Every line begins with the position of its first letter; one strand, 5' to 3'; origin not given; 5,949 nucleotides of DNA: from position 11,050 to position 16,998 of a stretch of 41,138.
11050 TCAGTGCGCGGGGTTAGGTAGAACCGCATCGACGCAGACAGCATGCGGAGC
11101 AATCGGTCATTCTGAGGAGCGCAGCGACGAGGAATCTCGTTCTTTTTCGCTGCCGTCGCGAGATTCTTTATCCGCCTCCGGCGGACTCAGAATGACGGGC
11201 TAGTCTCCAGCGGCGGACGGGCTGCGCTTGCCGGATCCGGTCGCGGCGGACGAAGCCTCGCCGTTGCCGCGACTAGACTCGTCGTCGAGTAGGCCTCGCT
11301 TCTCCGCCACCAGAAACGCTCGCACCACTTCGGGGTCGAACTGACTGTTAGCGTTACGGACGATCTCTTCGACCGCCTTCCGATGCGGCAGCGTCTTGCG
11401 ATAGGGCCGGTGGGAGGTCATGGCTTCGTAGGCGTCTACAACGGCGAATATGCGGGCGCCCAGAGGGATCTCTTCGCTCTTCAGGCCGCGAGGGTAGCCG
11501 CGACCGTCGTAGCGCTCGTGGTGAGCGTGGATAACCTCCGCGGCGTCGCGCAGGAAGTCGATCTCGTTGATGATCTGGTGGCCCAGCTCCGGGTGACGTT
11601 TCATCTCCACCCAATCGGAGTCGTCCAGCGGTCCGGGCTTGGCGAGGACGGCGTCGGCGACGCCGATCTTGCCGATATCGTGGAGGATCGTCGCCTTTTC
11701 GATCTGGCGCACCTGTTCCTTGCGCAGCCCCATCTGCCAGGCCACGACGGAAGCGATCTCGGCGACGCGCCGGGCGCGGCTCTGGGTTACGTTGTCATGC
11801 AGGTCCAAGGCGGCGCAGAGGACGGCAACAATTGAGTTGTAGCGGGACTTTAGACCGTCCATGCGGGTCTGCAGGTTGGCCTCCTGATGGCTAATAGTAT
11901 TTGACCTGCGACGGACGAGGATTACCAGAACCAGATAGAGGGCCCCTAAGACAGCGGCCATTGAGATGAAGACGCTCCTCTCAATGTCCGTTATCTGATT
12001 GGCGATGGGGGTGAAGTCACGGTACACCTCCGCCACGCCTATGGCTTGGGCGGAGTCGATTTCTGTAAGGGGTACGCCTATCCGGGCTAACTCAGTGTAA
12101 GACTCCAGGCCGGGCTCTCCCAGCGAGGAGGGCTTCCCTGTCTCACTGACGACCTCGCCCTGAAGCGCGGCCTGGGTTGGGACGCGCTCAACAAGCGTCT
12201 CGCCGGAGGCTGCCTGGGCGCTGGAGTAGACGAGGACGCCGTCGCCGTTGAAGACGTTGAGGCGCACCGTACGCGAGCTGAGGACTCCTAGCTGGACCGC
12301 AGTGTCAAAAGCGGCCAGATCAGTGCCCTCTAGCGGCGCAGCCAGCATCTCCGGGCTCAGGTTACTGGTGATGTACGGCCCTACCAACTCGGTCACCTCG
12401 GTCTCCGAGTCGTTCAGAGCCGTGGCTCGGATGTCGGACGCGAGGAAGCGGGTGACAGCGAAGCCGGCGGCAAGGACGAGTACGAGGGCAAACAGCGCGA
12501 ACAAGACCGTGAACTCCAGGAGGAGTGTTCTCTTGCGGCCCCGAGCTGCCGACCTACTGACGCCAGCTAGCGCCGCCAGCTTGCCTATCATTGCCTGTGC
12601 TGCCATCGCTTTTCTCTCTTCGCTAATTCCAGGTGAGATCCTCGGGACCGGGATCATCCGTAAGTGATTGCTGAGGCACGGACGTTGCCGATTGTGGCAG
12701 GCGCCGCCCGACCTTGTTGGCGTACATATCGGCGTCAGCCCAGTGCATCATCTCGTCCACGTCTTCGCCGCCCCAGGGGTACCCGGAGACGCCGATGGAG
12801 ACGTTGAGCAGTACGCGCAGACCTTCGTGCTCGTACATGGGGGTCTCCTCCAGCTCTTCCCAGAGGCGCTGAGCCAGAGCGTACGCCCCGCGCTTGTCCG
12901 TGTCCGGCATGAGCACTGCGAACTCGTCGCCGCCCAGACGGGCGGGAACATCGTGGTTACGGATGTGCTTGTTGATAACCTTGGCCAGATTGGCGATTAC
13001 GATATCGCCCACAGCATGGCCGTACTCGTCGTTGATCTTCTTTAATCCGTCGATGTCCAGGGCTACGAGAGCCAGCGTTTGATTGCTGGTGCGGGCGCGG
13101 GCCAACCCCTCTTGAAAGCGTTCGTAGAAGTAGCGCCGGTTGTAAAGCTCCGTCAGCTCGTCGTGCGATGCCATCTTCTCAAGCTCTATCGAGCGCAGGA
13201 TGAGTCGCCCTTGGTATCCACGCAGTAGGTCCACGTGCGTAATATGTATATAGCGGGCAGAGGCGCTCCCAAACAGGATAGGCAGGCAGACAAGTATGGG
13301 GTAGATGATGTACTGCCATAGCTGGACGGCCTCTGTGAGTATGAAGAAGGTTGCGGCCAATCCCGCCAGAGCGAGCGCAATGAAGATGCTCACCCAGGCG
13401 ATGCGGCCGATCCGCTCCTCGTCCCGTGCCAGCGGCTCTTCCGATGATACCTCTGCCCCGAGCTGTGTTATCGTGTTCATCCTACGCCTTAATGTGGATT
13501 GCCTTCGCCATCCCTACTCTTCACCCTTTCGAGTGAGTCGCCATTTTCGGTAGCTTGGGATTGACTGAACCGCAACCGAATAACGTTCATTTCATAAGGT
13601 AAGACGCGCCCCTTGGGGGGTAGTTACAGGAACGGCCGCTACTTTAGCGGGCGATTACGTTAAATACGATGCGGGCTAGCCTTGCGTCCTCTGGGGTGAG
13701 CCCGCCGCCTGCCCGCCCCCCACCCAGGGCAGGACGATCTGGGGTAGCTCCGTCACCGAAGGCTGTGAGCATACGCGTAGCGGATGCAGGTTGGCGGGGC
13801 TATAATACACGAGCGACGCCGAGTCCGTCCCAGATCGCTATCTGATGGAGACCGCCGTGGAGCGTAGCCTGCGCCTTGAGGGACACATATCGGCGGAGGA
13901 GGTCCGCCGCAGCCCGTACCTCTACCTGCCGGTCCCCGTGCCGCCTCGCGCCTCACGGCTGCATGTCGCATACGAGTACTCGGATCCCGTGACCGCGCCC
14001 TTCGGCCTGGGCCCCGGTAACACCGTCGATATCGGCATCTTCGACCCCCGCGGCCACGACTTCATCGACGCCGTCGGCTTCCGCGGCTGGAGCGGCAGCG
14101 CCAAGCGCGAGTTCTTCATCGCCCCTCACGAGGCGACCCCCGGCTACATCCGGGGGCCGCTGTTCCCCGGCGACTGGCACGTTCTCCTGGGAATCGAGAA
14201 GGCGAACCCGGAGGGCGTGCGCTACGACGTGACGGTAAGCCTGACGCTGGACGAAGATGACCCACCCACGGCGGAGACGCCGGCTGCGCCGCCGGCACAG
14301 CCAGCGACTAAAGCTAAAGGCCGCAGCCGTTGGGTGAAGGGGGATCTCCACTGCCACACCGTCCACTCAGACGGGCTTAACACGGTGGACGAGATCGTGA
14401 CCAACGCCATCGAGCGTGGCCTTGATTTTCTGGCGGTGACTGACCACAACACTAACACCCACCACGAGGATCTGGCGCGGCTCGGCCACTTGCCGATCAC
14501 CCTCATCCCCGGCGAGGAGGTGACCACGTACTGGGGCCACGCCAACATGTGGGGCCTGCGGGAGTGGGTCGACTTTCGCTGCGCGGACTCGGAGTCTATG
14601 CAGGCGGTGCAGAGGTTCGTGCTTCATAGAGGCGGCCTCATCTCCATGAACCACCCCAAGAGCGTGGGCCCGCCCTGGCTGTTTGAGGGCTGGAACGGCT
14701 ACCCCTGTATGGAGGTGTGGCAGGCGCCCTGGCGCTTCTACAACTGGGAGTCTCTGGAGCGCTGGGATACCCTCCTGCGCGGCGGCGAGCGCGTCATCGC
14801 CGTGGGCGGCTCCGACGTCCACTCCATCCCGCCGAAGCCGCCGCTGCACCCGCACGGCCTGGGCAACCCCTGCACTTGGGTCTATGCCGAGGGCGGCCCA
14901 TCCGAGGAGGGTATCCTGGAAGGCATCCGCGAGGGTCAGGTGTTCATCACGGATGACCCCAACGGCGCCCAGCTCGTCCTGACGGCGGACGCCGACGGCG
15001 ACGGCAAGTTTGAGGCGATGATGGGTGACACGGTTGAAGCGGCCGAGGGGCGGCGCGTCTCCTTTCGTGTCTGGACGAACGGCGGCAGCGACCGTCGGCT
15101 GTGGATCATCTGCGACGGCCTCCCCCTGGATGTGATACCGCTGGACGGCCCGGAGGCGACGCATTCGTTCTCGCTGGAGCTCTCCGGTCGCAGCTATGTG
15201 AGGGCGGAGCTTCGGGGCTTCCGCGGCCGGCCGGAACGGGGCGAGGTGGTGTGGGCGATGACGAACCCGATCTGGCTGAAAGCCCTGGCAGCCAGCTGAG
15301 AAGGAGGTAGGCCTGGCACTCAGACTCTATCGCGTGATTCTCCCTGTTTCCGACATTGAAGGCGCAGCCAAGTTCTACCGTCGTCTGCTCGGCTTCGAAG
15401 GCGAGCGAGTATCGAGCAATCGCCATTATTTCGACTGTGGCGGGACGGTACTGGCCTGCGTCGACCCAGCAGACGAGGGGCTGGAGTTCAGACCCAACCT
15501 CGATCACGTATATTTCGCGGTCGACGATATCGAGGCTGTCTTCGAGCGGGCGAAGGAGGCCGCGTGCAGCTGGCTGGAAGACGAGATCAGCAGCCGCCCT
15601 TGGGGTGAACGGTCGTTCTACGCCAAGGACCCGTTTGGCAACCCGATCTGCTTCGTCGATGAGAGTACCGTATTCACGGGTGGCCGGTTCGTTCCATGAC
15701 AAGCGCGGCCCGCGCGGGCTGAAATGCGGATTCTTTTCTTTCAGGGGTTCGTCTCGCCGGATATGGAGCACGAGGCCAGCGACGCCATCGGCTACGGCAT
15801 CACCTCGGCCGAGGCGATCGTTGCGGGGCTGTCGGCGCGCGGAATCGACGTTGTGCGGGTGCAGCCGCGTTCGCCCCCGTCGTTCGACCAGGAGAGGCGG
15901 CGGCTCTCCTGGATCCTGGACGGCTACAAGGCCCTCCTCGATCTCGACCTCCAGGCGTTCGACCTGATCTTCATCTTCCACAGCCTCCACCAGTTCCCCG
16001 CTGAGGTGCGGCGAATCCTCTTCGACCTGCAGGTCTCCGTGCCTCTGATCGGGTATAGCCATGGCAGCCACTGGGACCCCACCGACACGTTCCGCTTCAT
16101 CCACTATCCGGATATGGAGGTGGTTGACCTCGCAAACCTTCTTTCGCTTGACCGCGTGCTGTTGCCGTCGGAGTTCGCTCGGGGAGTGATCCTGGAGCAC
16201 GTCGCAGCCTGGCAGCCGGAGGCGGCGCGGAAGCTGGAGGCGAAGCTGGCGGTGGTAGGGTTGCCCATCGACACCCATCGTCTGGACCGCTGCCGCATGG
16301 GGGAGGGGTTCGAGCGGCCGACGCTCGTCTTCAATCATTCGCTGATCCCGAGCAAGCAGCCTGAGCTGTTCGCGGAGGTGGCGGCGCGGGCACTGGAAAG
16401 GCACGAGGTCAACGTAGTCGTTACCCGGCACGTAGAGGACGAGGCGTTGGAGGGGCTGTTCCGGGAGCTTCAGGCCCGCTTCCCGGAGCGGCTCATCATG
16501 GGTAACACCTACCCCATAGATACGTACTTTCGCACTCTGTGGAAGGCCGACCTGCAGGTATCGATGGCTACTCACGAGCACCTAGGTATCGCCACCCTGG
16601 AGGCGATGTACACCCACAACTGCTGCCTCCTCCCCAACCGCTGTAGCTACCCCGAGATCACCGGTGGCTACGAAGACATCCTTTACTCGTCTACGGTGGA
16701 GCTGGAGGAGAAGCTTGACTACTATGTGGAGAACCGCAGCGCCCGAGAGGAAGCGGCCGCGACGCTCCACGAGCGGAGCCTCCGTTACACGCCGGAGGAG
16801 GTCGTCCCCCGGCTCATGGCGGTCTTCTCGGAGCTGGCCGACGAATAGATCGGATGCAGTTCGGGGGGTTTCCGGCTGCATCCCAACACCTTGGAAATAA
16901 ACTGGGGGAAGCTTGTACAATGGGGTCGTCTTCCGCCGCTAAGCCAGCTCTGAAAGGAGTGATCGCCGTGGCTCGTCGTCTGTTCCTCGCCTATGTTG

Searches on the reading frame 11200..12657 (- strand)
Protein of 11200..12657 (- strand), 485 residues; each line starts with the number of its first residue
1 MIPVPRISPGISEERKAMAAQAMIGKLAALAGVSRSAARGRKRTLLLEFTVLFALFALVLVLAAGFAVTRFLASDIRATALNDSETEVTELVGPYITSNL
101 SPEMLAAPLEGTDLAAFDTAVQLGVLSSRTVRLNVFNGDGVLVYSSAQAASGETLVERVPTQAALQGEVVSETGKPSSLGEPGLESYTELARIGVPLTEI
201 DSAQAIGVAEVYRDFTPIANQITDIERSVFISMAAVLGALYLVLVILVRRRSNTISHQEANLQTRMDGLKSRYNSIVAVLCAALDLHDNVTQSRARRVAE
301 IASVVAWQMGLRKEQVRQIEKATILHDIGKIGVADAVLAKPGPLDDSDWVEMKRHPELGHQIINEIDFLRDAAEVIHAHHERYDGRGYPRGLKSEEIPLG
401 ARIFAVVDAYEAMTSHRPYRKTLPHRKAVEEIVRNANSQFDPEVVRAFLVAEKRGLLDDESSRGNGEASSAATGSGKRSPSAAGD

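Call 47: search_protein_families(library=pfam, proteins=[window:11200-12657:-], max_evalue=0.0001)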
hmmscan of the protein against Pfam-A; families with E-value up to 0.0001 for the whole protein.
window:11200-12657:- (485 aa): 2 families
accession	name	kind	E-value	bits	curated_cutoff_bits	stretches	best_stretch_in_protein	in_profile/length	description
PF13487.12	HD_5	-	1.8e-38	132.4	27.2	1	282-444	5-170/170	HD domain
PF01966.28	HD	-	3.1e-17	63.3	22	1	296-413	6-116/116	HD domain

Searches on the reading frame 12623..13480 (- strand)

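Call 48: search_protein_families(library=pfam, proteins=[window:12623-13480:-], max_evalue=0.0001)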
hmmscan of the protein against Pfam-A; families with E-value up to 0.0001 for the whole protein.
window:12623-13480:- (285 aa): 1 family
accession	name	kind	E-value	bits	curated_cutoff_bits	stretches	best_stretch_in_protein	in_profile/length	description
PF00990.26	GGDEF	-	2.5e-43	148.1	23.8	1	104-257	1-156/161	Diguanylate cyclase, GGDEF domain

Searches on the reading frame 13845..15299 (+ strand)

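Call 48: search_protein_families(library=pfam, proteins=[window:13845-15299:+], max_evalue=0.0001)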
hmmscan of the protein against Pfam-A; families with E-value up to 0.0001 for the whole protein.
window:13845-15299:+ (484 aa): 1 family
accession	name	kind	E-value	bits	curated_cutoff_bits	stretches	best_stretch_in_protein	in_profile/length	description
PF02811.25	PHP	-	3.1e-07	31.3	26.4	1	167-204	1-40/164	PHP domain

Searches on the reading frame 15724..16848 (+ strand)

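Call 48: search_protein_families(library=pfam, proteins=[window:15724-16848:+], max_evalue=0.0001)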
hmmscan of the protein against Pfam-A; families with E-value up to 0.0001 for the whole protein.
window:15724-16848:+ (374 aa): 1 family
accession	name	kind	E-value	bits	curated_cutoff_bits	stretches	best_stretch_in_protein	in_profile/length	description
PF00534.26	Glycos_transf_1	-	4.1e-06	26.9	26.4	1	197-343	14-164/172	Glycosyl transferases group 1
